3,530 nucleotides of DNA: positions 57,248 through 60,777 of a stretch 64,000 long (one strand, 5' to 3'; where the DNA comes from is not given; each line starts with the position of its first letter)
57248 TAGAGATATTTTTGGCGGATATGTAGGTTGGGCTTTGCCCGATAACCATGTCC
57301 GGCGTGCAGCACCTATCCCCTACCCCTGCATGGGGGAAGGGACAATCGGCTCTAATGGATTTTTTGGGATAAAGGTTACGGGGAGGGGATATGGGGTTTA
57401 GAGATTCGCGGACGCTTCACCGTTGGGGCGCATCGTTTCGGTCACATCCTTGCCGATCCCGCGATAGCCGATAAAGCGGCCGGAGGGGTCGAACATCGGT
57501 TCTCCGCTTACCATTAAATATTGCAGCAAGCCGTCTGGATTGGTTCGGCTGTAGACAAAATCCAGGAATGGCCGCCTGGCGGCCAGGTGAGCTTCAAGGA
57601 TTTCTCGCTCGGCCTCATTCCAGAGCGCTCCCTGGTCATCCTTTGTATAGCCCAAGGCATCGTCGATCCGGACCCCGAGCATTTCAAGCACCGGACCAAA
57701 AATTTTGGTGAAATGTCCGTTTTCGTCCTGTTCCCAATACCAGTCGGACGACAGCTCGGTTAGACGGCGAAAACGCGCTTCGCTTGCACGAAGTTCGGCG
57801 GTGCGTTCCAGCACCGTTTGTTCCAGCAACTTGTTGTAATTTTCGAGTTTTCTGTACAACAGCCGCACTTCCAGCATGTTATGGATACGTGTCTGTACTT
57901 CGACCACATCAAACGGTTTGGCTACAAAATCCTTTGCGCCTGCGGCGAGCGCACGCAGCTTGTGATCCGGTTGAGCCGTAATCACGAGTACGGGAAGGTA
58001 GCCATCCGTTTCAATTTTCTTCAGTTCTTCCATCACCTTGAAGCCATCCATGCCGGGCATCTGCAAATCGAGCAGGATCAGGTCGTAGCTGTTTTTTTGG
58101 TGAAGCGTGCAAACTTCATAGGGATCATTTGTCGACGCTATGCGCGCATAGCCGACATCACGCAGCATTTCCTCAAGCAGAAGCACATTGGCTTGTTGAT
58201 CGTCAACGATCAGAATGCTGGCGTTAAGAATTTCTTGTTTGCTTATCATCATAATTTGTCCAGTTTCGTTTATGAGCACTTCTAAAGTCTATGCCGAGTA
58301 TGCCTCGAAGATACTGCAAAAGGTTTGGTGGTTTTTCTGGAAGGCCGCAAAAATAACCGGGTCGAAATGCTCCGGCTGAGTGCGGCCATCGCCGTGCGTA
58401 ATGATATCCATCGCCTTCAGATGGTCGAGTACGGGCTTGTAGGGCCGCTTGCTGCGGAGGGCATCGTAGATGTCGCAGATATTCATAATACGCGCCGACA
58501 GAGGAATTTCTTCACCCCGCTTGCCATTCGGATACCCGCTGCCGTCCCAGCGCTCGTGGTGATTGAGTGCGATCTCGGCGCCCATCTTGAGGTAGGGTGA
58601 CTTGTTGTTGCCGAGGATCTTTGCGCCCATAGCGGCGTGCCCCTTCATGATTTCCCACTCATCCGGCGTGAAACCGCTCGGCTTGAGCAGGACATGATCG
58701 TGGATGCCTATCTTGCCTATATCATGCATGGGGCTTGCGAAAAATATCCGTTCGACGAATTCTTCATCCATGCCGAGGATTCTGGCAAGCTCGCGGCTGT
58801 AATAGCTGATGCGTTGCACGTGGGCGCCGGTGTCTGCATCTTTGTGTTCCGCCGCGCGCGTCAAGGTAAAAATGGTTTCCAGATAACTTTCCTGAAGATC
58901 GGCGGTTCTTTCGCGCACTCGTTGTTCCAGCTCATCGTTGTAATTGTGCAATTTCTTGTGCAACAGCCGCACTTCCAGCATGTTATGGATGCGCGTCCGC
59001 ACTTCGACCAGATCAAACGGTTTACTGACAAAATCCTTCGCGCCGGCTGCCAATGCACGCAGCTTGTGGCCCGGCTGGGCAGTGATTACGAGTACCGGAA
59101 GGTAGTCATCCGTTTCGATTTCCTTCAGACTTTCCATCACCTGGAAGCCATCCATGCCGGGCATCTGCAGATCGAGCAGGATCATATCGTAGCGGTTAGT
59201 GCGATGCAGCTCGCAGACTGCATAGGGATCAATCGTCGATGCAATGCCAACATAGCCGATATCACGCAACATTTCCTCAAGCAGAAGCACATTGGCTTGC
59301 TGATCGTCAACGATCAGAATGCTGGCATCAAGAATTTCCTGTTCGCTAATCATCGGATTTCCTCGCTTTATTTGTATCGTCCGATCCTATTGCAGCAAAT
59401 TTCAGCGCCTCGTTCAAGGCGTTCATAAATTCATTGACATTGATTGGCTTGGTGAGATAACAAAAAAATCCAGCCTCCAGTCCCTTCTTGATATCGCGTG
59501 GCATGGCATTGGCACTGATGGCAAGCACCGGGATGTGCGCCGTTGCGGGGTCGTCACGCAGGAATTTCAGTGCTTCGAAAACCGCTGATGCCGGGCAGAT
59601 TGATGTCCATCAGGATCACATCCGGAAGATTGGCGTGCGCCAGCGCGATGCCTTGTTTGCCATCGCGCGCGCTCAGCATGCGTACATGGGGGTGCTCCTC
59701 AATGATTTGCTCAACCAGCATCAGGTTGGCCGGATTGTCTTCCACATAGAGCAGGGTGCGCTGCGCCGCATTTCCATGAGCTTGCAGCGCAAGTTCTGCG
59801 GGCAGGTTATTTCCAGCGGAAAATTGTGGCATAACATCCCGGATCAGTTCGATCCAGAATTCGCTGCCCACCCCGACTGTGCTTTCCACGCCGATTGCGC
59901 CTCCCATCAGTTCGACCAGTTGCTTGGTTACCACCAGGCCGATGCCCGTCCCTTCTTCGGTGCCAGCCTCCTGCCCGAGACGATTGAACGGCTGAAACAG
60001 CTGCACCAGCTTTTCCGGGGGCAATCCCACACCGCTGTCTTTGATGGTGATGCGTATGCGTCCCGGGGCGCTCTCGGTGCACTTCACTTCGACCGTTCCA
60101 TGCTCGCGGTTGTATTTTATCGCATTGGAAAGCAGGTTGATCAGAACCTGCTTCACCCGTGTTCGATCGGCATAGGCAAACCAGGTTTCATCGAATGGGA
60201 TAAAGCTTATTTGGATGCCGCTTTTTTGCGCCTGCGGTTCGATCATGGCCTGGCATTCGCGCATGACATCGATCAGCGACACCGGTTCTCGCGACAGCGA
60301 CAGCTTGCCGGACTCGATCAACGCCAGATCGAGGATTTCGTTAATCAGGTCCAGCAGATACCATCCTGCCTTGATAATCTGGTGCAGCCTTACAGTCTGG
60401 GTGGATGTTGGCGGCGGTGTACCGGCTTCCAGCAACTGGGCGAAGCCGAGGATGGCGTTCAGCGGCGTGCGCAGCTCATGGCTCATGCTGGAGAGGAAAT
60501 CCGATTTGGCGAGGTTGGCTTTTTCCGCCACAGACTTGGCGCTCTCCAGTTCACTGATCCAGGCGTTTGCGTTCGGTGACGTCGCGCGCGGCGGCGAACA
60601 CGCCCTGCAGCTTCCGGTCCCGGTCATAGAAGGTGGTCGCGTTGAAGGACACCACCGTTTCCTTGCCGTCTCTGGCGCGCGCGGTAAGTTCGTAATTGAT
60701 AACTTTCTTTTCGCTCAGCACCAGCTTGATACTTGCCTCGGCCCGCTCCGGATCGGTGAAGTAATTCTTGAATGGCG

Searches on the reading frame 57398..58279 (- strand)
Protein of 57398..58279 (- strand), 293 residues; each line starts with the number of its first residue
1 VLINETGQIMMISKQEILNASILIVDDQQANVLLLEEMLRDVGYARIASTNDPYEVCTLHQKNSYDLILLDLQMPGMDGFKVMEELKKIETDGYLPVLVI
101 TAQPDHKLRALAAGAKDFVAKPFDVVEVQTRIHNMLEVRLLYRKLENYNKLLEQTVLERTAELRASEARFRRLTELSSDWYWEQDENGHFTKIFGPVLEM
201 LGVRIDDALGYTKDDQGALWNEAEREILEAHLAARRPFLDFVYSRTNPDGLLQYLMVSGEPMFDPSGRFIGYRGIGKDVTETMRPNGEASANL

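Call 56: search_protein_families(library=pfam, proteins=[window:57398-58279:-], max_evalue=0.00001)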
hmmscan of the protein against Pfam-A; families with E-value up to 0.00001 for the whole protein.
window:57398-58279:- (293 aa): 2 families
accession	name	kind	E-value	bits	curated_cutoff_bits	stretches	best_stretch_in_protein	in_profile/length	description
PF00072.30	Response_reg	-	1.9e-26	92.9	30.2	1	22-132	1-110/111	Response regulator receiver domain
PF13426.13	PAS_9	-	2.1e-06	28.4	27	1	179-281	2-103/103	PAS domain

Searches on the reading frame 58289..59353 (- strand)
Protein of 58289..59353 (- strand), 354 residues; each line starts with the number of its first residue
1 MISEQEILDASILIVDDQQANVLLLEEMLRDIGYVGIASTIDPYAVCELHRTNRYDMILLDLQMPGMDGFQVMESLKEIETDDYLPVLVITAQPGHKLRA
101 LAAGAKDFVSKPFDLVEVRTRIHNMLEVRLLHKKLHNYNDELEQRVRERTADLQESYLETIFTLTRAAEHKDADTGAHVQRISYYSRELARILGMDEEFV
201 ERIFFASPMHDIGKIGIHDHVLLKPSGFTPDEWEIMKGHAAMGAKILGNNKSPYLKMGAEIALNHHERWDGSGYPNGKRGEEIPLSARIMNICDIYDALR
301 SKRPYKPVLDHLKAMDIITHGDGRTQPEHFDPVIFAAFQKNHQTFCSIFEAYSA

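Call 56: search_protein_families(library=pfam, proteins=[window:58289-59353:-], max_evalue=0.00001)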
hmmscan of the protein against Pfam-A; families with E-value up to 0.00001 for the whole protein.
window:58289-59353:- (354 aa): 3 families
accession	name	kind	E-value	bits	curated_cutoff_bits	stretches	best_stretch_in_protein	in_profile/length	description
PF13487.12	HD_5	-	6.3e-33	114.4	27.2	1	165-323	4-163/170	HD domain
PF00072.30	Response_reg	-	1.4e-24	86.9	30.2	1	12-122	1-110/111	Response regulator receiver domain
PF01966.28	HD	-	1.9e-20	73.7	22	1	177-298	3-115/116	HD domain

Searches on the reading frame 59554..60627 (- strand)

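Call 56: search_protein_families(library=pfam, proteins=[window:59554-60627:-], max_evalue=0.00001)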
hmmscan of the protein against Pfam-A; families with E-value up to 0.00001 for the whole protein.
window:59554-60627:- (357 aa): 3 families
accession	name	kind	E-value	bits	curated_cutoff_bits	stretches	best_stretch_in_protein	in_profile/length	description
PF02518.31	HATPase_c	-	6.5e-28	97.8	26.4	1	154-261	2-107/111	Histidine kinase-, DNA gyrase B-, and HSP90-like ATPase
PF00512.31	HisKA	-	6.9e-19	68.1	26.9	1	40-107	1-66/66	His Kinase A (phospho-acceptor) domain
PF00072.30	Response_reg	-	4e-11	43.5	30.2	1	293-353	2-61/111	Response regulator receiver domain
